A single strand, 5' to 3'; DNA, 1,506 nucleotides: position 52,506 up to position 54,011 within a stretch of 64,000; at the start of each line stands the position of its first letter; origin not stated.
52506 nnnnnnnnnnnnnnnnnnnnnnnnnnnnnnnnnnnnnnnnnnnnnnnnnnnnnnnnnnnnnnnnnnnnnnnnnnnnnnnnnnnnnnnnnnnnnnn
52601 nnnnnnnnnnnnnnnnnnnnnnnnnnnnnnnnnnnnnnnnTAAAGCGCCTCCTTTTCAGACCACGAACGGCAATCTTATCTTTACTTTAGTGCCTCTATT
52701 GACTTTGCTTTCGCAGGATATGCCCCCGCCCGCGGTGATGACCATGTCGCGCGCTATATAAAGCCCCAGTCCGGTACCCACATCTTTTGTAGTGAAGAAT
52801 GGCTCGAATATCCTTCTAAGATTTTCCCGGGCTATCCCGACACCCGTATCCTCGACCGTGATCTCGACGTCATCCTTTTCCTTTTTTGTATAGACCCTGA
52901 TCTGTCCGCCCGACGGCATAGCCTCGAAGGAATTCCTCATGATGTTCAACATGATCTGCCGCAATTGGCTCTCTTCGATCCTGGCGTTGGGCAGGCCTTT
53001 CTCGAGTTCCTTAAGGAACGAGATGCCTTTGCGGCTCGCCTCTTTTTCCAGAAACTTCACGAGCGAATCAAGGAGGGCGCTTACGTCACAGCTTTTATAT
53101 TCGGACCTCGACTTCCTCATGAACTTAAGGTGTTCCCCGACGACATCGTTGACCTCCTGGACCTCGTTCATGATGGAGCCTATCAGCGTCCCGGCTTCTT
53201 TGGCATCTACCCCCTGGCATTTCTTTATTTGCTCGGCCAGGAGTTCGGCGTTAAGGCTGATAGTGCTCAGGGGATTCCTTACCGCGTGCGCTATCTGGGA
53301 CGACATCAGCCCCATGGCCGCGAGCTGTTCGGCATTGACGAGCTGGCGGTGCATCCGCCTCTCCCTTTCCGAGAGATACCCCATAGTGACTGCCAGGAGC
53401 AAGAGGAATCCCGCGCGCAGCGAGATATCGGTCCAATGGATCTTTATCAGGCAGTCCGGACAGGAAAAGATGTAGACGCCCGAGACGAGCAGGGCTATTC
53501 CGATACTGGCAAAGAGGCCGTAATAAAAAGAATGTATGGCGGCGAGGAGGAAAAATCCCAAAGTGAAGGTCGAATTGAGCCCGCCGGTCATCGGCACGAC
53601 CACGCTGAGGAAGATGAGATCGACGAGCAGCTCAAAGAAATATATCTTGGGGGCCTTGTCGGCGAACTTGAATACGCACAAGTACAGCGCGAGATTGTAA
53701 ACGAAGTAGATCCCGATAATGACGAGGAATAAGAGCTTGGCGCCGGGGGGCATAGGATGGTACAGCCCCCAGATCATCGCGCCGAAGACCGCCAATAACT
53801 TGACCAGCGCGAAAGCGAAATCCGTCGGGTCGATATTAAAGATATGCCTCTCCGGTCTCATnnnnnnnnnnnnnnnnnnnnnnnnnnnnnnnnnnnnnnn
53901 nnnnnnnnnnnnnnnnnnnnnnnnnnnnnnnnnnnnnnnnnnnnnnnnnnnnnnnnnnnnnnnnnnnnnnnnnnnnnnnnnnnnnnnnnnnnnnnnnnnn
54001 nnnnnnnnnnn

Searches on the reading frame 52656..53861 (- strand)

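Call 8: search_protein_families(library=pfam, proteins=[window:52656-53861:-], max_evalue=0.01)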
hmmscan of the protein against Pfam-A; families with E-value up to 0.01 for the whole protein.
window:52656-53861:- (401 aa): 6 families
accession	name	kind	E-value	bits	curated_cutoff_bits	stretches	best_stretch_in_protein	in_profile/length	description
PF02518.31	HATPase_c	-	9.2e-26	90.9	26.4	1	297-399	3-109/111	Histidine kinase-, DNA gyrase B-, and HSP90-like ATPase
PF00512.31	HisKA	-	1.2e-06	28.9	26.9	1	183-247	2-60/66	His Kinase A (phospho-acceptor) domain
PF13589.12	HATPase_c_3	-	0.00025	21.5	25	1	303-353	6-55/137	Histidine kinase-, DNA gyrase B-, and HSP90-like ATPase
PF13581.12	HATPase_c_2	-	0.0049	17.3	27.4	0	303-375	39-110/127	Histidine kinase-like ATPase domain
PF13493.11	DUF4118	-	0.0053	16.9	28.4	1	94-174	26-104/107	Domain of unknown function (DUF4118)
PF10090.15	HPTransfase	-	0.0054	16.9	22.9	0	295-343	28-75/123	Histidine phosphotransferase C-terminal domain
